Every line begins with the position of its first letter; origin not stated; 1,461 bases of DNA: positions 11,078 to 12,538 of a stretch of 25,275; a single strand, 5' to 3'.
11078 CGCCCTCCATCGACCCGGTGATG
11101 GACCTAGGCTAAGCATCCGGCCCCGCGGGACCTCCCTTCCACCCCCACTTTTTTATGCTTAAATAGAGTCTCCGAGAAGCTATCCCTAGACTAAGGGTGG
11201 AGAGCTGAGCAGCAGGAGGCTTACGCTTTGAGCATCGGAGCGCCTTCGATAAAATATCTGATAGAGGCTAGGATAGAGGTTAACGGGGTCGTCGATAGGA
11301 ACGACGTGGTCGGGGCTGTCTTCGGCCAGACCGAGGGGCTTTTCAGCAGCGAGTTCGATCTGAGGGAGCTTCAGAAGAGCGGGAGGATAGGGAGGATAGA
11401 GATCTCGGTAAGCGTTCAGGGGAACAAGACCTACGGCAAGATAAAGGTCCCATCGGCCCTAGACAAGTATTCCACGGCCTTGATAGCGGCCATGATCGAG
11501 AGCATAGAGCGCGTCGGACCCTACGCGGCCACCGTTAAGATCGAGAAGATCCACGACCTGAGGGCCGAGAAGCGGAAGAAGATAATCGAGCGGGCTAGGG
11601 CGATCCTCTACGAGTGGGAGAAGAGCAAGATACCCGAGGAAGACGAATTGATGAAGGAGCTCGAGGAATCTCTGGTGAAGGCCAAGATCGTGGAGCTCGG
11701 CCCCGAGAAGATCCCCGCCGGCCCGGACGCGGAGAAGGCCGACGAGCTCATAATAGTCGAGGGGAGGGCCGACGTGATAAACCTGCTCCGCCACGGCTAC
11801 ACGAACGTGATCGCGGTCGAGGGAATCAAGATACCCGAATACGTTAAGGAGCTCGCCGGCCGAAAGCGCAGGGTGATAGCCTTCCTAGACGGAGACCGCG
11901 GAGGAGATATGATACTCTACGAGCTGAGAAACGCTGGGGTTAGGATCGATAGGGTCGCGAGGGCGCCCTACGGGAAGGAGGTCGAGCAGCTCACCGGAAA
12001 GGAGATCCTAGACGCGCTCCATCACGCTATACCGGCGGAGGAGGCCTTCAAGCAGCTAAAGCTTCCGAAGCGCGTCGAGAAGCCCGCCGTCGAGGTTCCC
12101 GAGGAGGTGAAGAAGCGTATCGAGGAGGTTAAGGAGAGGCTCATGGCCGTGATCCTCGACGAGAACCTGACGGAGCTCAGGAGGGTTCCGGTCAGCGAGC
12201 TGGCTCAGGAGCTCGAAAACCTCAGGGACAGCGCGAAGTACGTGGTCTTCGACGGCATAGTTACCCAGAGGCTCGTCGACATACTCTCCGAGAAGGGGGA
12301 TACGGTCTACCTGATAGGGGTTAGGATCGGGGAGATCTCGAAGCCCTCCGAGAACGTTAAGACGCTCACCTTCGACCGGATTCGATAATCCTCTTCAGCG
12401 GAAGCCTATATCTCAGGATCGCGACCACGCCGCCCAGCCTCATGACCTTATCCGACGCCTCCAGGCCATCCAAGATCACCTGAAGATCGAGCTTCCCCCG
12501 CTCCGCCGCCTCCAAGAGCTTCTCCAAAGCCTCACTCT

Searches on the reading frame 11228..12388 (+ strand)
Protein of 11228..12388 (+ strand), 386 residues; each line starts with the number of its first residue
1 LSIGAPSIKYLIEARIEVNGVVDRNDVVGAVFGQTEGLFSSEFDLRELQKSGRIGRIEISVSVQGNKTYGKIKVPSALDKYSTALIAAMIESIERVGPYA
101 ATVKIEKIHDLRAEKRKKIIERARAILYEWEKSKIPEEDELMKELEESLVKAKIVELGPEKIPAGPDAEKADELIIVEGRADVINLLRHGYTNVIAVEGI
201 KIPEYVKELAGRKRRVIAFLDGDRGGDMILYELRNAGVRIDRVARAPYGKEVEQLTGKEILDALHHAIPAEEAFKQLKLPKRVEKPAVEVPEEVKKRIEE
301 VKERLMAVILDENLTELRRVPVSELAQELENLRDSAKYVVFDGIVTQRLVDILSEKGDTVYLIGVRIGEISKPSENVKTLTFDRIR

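Call 15: search_protein_families(library=pfam, proteins=[window:11228-12388:+], max_evalue=0.01)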
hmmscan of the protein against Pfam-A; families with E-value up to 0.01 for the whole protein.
window:11228-12388:+ (386 aa): 3 families
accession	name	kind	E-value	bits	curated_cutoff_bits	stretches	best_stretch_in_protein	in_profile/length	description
PF13662.12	Toprim_4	-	1.9e-11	44.5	25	1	172-244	1-85/85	Toprim domain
PF01751.28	Toprim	-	1e-08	35.7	23.1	1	173-236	1-79/96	Toprim domain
PF13155.12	Toprim_2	-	6.2e-06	26.9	22.1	1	175-236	1-65/88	Toprim-like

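Call 26: find_related_loci(query=window:11228-12388:+, collection=genome_contigs, flank=3000)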
Query window:11228-12388:+ (386 aa) in genome_contigs; peptide patterns used: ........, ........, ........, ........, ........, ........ (x = any residue, [..] = any of these).
281 stretches matched a pattern; 26 encode a relative of the query (tblastn E <= 1e-3); 25 distinct loci.
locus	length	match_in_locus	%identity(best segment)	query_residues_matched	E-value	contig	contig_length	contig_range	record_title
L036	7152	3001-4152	83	1-385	0e+0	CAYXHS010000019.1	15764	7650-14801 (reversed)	MAG TPA_asm: uncultured Nitrososphaeria archaeon isolate binchicken_co184_276 genome assembly, contig: NODE_6651_length_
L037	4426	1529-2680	80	1-385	0e+0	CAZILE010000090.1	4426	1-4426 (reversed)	MAG TPA_asm: uncultured Nitrososphaeria archaeon isolate binchicken_co6_528 genome assembly, contig: NODE_27066_length_4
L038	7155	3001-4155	82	1-385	0e+0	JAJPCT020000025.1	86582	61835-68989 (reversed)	MAG: Candidatus Wolframiiraptor gerlachensis isolate A8 NODE_76_length_86582_cov_4_252027, whole genome shotgun sequence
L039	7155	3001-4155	81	1-385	0e+0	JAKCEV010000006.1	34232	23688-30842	MAG: Candidatus Wolframiiraptor allenii isolate LGB-01.bin.22 NODE_178_length_34232_cov_24.283144, whole genome shotgun 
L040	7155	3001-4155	81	1-386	0e+0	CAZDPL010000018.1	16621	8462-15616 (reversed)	MAG TPA_asm: uncultured Nitrososphaeria archaeon isolate binchicken_co184_688 genome assembly, contig: NODE_6137_length_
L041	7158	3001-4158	78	1-386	0e+0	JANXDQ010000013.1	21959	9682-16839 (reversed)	MAG: Aigarchaeota archaeon isolate SKYB129 NODE_13_length_21959_cov_22.218033, whole genome shotgun sequence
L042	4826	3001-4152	79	1-385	0e+0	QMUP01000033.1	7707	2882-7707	MAG: Candidatus Wolframiiraptor sp. isolate B99-G9 B99_Guay9_scaffold_14337, whole genome shotgun sequence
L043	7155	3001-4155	81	1-385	0e+0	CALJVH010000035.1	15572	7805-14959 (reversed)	MAG: uncultured archaeon isolate S1_Bin_METABAT__142_1 genome assembly, contig: c_000000575861, whole genome shotgun seq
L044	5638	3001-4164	77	1-386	0e+0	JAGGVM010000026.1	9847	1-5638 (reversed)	MAG: Thaumarchaeota archaeon isolate AUK100 PB_MBMC_054_c_000000000126, whole genome shotgun sequence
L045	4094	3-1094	77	21-385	0e+0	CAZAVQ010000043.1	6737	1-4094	MAG TPA_asm: uncultured Nitrososphaeria archaeon isolate binchicken_co6_180 genome assembly, contig: NODE_14869_length_6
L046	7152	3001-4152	67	3-385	6e-173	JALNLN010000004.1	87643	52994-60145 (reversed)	MAG: Candidatus Geocrenenecus dongiae isolate ZZQ.bins.17.201803 NODE_179_length_87643_cov_23.765026, whole genome shotg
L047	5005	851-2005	81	1-385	0e+0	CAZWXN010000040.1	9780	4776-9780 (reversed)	MAG TPA_asm: uncultured Nitrososphaeria archaeon isolate SRP104967_co1_10 genome assembly, contig: NODE_2369_length_9780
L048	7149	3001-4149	65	1-385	6e-168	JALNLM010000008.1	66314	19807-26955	MAG: Candidatus Geocrenenecus huangii isolate ZZQ.bins.13.201803 NODE_287_length_66314_cov_24.542765, whole genome shotg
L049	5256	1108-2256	64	1-385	2e-167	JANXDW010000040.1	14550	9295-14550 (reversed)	MAG: Aigarchaeota archaeon isolate SKYB24 k141_439451, whole genome shotgun sequence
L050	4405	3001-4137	61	1-385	2e-149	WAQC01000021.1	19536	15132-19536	MAG: Candidatus Pelearchaeum sp. isolate S146_89_esom k151_179640, whole genome shotgun sequence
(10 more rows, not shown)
